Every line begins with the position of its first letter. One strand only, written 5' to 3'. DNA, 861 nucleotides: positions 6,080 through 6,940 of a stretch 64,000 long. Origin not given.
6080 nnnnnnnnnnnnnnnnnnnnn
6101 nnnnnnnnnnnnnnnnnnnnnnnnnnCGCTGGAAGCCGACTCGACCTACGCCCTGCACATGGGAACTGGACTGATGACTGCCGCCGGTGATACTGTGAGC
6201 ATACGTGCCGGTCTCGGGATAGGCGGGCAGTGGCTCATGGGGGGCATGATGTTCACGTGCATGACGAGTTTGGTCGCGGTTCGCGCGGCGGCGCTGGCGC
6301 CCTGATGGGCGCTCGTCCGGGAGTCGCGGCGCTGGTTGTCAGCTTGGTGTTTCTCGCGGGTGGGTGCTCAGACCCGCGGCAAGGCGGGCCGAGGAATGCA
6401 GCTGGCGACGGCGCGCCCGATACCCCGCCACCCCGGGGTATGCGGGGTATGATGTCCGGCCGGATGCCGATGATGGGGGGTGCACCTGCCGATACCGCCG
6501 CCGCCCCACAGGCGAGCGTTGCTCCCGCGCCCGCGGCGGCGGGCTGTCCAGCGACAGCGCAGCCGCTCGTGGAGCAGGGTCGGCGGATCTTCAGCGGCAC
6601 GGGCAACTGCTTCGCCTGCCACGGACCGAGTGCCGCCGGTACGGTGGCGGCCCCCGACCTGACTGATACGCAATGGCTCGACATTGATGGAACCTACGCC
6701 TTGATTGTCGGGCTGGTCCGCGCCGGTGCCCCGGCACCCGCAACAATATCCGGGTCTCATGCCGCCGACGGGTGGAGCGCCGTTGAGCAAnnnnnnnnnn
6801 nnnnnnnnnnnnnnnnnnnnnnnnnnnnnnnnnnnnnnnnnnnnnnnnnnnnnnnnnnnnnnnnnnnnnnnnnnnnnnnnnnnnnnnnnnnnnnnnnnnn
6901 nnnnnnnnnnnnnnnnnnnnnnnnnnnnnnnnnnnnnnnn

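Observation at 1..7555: Localised pseudogene block: a whole cation and metal homeostasis neighbourhood is frameshifted while the other 56 kb is clean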

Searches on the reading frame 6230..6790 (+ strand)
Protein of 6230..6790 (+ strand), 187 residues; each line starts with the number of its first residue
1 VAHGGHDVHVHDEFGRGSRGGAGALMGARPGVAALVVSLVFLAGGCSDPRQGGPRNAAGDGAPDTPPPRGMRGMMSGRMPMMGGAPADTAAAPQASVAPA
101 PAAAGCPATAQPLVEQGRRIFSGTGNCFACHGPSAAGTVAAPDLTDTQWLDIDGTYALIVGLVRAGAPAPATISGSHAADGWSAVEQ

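Call 51: search_protein_families(library=pfam, proteins=[window:6230-6790:+], max_evalue=0.001)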
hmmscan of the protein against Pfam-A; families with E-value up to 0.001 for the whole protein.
window:6230-6790:+ (187 aa): 2 families
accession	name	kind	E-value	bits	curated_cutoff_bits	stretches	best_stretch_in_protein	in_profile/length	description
PF00034.26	Cytochrom_C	-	0.0004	22.1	21.3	1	114-148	1-34/90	Cytochrome c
PF13442.11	Cytochrome_CBB3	-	0.00098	19.9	27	1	114-159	3-41/68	Cytochrome C oxidase, cbb3-type, subunit III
